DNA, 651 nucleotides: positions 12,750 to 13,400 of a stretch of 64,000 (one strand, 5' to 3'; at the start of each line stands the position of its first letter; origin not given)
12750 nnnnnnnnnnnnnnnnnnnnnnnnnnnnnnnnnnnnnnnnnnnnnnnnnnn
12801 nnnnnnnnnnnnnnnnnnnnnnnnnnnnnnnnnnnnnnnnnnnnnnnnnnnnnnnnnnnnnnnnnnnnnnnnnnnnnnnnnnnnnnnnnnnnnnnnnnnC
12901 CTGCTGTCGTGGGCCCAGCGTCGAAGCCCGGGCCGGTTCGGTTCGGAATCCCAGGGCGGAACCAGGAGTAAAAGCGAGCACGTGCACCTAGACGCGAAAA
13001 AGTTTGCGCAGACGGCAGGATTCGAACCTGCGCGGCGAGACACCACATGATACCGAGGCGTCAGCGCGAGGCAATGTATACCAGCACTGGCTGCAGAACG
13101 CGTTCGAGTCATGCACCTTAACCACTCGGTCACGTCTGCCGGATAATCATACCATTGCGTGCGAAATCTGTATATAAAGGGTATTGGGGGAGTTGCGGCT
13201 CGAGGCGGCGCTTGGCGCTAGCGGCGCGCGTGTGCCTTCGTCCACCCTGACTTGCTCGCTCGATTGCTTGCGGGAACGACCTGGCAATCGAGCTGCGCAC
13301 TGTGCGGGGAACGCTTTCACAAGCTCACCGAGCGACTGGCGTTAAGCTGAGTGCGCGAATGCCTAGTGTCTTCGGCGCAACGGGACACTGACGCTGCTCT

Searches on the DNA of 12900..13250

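Call 74: search_rna_families(source=window, start=12900, end=13250, threshold=gathering, show_alignments=1)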
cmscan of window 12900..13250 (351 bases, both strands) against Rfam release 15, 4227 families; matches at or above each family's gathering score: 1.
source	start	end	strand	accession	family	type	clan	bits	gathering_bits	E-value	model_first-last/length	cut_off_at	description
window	13007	13139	-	RF00005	tRNA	Gene; tRNA;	CL00001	48.9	29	1.1e-09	1-71/71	no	tRNA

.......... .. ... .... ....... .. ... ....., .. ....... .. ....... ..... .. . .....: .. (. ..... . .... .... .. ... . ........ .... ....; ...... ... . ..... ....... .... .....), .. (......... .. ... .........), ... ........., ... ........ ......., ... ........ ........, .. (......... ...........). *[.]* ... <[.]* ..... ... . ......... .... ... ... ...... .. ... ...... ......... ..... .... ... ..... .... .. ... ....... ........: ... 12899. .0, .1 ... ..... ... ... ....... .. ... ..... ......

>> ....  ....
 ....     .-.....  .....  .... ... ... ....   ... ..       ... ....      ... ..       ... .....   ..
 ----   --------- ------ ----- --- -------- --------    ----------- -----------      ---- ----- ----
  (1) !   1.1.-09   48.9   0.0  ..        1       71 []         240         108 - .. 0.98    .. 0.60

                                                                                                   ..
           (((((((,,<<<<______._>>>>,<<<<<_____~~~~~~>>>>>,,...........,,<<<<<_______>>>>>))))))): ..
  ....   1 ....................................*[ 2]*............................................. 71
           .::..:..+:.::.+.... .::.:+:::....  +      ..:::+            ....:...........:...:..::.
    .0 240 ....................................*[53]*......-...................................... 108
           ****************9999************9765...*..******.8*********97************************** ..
